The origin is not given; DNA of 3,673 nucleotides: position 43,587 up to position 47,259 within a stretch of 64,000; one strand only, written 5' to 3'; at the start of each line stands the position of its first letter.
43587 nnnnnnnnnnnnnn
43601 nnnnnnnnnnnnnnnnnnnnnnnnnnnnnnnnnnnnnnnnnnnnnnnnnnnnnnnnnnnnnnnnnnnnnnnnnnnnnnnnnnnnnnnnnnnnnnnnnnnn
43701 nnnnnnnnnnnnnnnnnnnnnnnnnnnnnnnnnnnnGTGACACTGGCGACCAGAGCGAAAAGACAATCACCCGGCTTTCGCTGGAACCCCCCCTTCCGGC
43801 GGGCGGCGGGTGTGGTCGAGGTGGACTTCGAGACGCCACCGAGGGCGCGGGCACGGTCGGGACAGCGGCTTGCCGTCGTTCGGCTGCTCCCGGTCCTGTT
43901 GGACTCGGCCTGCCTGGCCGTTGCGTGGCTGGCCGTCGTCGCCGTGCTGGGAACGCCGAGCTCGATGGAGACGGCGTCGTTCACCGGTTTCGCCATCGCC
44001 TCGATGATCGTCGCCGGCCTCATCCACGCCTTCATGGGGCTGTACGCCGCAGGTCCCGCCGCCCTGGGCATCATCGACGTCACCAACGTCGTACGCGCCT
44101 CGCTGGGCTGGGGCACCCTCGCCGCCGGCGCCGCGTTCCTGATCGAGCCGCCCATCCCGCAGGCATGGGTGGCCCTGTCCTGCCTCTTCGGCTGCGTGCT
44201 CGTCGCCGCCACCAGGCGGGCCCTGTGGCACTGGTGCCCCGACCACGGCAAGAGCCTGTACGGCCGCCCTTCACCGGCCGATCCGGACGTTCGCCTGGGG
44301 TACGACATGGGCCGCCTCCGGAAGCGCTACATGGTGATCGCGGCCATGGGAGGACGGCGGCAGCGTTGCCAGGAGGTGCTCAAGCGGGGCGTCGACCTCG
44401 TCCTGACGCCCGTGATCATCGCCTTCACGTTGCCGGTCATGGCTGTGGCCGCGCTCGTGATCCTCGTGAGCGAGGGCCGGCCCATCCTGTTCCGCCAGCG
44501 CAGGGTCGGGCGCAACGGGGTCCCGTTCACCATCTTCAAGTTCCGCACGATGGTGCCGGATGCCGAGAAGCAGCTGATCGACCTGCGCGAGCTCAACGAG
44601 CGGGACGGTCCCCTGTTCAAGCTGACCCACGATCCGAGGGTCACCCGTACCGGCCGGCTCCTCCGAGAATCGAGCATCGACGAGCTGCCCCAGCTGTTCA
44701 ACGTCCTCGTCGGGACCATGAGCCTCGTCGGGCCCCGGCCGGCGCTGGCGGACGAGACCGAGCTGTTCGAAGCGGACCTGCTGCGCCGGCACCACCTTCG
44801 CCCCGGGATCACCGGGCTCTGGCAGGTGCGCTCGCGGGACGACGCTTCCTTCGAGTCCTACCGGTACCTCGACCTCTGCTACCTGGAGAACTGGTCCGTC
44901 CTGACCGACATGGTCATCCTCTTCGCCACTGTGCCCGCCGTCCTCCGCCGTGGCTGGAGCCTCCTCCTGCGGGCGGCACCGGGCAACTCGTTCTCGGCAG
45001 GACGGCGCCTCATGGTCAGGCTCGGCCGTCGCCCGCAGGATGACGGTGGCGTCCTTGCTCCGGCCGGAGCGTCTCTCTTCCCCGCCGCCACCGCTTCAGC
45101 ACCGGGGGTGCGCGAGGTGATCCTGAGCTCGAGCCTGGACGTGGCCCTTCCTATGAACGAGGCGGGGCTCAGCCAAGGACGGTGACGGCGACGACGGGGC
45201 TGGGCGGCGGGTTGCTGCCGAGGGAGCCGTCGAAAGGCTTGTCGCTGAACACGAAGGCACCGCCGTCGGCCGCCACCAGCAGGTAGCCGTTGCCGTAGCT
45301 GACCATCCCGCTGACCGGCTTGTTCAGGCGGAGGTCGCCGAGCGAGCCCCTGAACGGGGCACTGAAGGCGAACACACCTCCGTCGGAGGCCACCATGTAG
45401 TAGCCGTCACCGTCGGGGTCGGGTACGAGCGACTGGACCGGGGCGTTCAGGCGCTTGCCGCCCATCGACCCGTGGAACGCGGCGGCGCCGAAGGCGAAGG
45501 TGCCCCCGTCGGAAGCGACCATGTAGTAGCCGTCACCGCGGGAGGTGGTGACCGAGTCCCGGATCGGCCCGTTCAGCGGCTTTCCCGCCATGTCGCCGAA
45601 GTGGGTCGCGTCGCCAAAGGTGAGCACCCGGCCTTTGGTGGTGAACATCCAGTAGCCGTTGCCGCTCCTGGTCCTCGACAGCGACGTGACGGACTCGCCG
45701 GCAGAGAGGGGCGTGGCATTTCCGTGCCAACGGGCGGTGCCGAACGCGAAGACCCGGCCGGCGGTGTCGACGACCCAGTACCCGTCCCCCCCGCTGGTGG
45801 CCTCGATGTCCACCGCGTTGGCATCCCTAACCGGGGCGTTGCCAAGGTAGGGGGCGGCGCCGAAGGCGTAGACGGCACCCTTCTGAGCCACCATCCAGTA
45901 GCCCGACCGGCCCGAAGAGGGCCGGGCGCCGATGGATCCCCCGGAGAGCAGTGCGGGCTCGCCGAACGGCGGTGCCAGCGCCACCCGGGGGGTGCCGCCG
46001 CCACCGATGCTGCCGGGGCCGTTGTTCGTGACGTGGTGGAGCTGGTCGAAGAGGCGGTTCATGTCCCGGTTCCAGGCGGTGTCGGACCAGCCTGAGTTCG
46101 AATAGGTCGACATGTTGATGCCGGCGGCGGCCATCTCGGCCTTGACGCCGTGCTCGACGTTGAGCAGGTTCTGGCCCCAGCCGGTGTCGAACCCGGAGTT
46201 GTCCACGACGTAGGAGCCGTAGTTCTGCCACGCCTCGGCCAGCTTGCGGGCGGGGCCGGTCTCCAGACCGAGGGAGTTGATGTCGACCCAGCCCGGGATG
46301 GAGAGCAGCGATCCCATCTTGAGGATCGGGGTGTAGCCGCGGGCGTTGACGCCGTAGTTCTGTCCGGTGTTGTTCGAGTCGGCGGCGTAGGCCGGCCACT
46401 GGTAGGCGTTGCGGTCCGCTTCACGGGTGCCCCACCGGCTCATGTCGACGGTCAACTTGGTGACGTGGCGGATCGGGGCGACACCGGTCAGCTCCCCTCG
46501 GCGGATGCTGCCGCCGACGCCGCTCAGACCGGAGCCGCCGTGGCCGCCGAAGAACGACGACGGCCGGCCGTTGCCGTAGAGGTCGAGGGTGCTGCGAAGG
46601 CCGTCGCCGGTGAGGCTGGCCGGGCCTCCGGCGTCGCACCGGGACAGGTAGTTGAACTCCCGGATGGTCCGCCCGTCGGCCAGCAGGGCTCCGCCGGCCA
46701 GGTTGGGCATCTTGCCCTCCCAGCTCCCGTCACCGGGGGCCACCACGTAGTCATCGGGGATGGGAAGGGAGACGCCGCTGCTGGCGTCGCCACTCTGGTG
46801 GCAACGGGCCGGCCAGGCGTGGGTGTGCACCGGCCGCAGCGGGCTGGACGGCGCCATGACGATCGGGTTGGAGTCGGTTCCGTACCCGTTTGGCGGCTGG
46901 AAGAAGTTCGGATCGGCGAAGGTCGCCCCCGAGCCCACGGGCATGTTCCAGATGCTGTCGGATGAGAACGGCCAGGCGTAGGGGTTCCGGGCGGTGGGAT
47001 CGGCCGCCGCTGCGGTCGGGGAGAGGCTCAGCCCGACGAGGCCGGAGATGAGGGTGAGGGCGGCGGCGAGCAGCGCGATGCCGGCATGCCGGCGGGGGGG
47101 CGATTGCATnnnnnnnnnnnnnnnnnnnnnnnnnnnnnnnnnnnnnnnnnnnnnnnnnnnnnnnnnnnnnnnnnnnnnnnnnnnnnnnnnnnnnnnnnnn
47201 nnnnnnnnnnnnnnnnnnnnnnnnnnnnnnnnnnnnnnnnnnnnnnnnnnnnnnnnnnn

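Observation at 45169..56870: Triplicated uncharacterised ~370-aa extracytoplasmic domain with three different anchoring or accessory modules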

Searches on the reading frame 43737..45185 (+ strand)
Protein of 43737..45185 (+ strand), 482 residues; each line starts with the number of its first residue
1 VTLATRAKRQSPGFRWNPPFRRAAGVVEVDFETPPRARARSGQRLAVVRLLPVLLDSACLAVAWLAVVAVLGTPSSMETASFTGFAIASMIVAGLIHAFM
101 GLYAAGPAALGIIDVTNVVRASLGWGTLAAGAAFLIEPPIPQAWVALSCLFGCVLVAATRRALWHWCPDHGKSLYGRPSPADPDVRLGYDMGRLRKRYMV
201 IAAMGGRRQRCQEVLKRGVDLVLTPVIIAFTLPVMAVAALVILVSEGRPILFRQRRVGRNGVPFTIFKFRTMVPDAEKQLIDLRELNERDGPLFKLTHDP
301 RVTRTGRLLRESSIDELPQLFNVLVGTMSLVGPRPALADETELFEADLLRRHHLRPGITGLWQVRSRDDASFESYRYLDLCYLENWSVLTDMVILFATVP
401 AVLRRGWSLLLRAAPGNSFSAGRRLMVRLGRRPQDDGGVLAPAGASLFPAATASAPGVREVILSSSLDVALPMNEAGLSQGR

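Call 15: search_protein_families(library=pfam, proteins=[window:43737-45185:+], max_evalue=0.001)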
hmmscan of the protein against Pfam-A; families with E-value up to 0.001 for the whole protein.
window:43737-45185:+ (482 aa): 1 family
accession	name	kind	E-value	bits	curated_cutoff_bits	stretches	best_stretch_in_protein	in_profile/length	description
PF02397.22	Bac_transf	-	5.6e-61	205.6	27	1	216-403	1-178/179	Bacterial sugar transferase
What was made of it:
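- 43737..45185 (+): Initiating phosphoglycosyl transferase (Bac_transf). Pfam E 5.6e-61 (call 15)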

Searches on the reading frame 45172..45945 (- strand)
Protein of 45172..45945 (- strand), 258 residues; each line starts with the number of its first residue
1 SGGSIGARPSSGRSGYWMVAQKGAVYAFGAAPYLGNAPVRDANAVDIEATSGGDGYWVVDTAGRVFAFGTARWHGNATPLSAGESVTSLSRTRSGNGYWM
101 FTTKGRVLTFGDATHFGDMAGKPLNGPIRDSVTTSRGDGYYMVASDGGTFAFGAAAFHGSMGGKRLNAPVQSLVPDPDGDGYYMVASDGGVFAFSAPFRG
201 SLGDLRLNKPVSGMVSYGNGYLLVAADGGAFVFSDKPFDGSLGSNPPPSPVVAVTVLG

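Call 79: find_homologous_proteins(query=window:45172-45945:-, max_evalue=0.00001)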
Query seq(258 aa) (258 aa): 2632 proteins with E <= 0.00001 among 5715 candidates; the best 120 are listed.
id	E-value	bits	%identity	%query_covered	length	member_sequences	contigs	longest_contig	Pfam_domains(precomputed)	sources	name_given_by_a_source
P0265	2.0e-103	364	65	95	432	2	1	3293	-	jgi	jgi:ribosomal protein L24E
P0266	2.3e-98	347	44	94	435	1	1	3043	PF05257.23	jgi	jgi:CHAP domain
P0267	2.1e-96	341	39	93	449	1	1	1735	PF01510.31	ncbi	ncbi:MAG: peptidoglycan recognition protein family protein, partial [Actinomycetota bacterium]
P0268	3.6e-96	340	63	100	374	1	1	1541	-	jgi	jgi:ribosomal protein L24E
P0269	1.1e-94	335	65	93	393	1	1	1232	PF00082.28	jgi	jgi:hypothetical protein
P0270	1.9e-94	334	64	95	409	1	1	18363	-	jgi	jgi:hypothetical protein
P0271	3.8e-94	333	65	95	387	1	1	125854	PF24514.2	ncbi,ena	-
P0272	8.3e-94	332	65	95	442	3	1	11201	PF02333.21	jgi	jgi:hypothetical protein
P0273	9.6e-94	332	64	96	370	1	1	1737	PF02412.24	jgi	jgi:hypothetical protein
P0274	2.9e-93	330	67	93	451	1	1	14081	-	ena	-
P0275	5.3e-93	330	62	97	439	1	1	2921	-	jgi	jgi:hypothetical protein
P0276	1.7e-92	328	60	95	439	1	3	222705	-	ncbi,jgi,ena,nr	ncbi:MAG TPA: hypothetical protein VM345_19170 [Acidimicrobiales bacterium]|jgi:hypothetical protein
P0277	1.8e-92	328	65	97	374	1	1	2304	-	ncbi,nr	ncbi:MAG TPA: hypothetical protein VEN99_06710, partial [Acidimicrobiia bacterium]|nr:hypothetical p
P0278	1.9e-92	328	66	95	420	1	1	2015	-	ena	-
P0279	7.6e-92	326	64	95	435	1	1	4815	-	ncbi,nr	ncbi:MAG TPA: hypothetical protein VHF47_14150 [Acidimicrobiales bacterium]|nr:hypothetical protein 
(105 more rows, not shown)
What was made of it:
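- Paralogue 1's propeller module is elsewhere fused to CHAP, Amidase_2 and NlpC/P60 wall hydrolases (call 79).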

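Call 86: predict_structure(alignment_id=A7)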
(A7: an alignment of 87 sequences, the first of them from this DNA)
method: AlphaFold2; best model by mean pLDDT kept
length: 258 residues; sequences in the alignment: 87
mean_pLDDT: 95.2   pTM: 0.91
mean pLDDT of the five models: 95.2, 95.2, 95.1, 95.0, 94.7
residues with pLDDT >= 90: 238; 70-90: 9; 50-70: 10; < 50: 1
segments of 3 or more residues with pLDDT < 50: none
pLDDT, mean of each block of 10 residues (from residue 1): 54 92 98 98 98 97 98 96 98 97 98 98 97 95 98 97 96 93 98 97 95 97 98 97 97 96
secondary structure, 60 per line:
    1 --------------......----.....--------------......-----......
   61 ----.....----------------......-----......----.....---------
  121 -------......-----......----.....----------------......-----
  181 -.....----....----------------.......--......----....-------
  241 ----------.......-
elements in order: E15-20 E25-29 E44-49 E55-60 E65-69 E86-91 E97-102 E107-111 E128-133 E139-144 E149-153 E170-175 E182-186 E191-194 E211-217 E220-225 E230-233 E251-257

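Call 88: fold_search(model_id=the predicted structure, library=pdb)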
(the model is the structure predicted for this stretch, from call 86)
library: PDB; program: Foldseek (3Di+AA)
matches with E <= 10: 1962; with E <= 0.001: 811
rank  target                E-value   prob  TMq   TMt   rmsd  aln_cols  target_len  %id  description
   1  8eg0_B                1.4e-06  1.00  0.51  0.40   6.9       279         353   12  CryoEM structure of human METTL1-WDR4 in complex with Lys-tRNA and SAH (released 2023-01-11)
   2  5oql_A                1.9e-06  1.00  0.56  0.21   7.1       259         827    9  Cryo-EM structure of the 90S pre-ribosome from Chaetomium thermophilum (released 2017-10-11)
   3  7ung_e                3.1e-06  1.00  0.58  0.28   7.7       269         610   13  48-nm repeat of the human respiratory doublet microtubule (released 2022-10-05)
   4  7d4i_B1               3.1e-06  1.00  0.54  0.21   8.2       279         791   12  Cryo-EM structure of 90S small ribosomal precursors complex with the DEAH-box RNA helicase Dhr1 (State F) (released 2021-10-06)
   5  7mq8_LO               3.1e-06  1.00  0.53  0.19   9.1       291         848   12  Cryo-EM structure of the human SSU processome, state pre-A1 (released 2021-09-22)
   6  8dvm_A                3.6e-06  1.00  0.66  0.31   5.4       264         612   11  Crystal structure of LRP6 E3E4 in complex with disulfide constrained peptide E3.6 (released 2023-03-29)
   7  7e33_B                5.2e-06  1.00  0.54  0.43   4.7       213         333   13  Serotonin 1E (5-HT1E) receptor-Gi protein complex (released 2021-04-14)
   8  1ri6                  5.2e-06  1.00  0.50  0.41   8.8       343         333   12  Structure of a putative isomerase from E. coli (released 2003-11-25)
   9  6zqd_UA               5.2e-06  1.00  0.42  0.16  15.0       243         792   13  Cryo-EM structure of the 90S pre-ribosome from Saccharomyces cerevisiae, state Post-A1 (released 2020-09-23)
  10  9n6z_LO               5.5e-06  1.00  0.58  0.22   6.9       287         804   13  SSU processome maturation and disassembly, State D (released 2025-11-05)
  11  9n73_LO               5.5e-06  1.00  0.51  0.20   7.9       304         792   12  SSU processome maturation and disassembly, State G (released 2025-10-29)
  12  8d9l_B                5.8e-06  1.00  0.54  0.44   5.7       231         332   10  CryoEM structure of human METTL1-WDR4 in complex with Lys-tRNA and SAM (released 2023-01-11)
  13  3scy                  6.1e-06  1.00  0.57  0.44   8.8       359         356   12  Crystal structure of a putative 6-phosphogluconolactonase (BF1038) from Bacteroides fragilis NCTC 9343 at 1.50 A resolut (released 2011-07-20)
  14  7tmw_B                6.8e-06  1.00  0.56  0.49   5.3       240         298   11  Cryo-EM structure of the relaxin receptor RXFP1 in complex with heterotrimeric Gs (released 2023-02-15)
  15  9w2m_G                6.8e-06  1.00  0.56  0.42   6.6       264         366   16  Cryo-EM structure of the Cytoplasmic lattice(CPL) from mouse oocyte (released 2026-02-25)
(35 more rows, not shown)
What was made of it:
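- Checked: They model as a beta-propeller (pLDDT 95.2) with 811 PDB propeller matches (calls 86, 88).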

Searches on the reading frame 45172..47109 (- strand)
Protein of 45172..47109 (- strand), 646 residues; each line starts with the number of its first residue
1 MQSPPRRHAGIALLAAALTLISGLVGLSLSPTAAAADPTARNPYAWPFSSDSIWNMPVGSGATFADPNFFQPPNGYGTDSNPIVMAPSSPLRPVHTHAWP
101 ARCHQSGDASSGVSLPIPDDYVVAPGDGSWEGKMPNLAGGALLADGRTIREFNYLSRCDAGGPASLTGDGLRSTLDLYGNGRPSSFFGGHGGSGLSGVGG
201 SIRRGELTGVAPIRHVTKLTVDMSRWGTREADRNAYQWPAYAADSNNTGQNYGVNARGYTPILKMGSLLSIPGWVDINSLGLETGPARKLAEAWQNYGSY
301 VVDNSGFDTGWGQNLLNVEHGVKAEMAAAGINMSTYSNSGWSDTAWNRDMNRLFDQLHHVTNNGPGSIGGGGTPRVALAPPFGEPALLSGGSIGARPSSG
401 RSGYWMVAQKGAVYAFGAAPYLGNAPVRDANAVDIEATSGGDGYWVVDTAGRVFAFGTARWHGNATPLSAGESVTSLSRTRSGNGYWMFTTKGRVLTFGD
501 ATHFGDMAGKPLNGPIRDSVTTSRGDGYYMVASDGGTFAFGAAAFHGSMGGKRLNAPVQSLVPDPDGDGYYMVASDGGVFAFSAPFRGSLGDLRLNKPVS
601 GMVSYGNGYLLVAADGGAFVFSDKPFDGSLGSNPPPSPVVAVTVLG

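Call 4: search_protein_families(library=pfam, proteins=[window:45172-47109:-], max_evalue=1)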
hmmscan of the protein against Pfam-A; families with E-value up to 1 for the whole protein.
window:45172-47109:- (646 aa): 0 families
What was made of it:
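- No match to the LCP profile (call 4).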

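Call 5: search_protein_families(library=ncbifam, proteins=[window:45172-47109:-], max_evalue=1)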
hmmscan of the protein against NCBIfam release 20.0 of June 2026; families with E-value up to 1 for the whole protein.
window:45172-47109:- (646 aa): 0 families
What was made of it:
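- No match to any esterase profile (calls 4, 5).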

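Call 8: search_protein_families(library=phrogs, proteins=[window:45172-47109:-], max_evalue=1)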
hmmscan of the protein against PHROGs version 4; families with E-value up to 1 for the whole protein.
window:45172-47109:- (646 aa): 1 family
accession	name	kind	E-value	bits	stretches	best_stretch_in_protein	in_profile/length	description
phrog_17388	-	tail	7.5e-11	42.5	2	176-381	314-479/702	minor tail protein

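Call 73: find_encoding_contigs(protein=window:45172-47109:-, flank=6000, max_places=3)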
Protein window:45172-47109:- (646 aa): no gene with exactly this product is on record in the collection.

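Call 74: list_cluster_members(proteins=[window:45172-47109:-, window:47312-48985:-, P0001])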
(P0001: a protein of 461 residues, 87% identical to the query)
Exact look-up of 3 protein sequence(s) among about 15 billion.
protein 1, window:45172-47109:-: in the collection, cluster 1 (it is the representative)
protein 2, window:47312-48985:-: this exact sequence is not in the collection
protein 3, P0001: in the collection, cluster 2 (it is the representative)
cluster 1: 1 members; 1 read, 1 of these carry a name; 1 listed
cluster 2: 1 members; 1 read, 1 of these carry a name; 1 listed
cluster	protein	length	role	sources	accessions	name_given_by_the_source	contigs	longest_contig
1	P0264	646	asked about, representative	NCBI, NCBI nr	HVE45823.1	MAG TPA: hypothetical protein VNA57_03620 [Acidimicrobiales bacterium] | hypothetical protein [Acidimicrobiales bacterium]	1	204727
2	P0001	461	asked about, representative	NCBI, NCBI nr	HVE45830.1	MAG TPA: hypothetical protein VNA57_03655 [Acidimicrobiales bacterium] | hypothetical protein [Acidimicrobiales bacterium]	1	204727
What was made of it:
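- Checked: Para1 is HVE45823.1 and para3 is HVE45830.1, both annotated 'hypothetical protein' (call 74).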
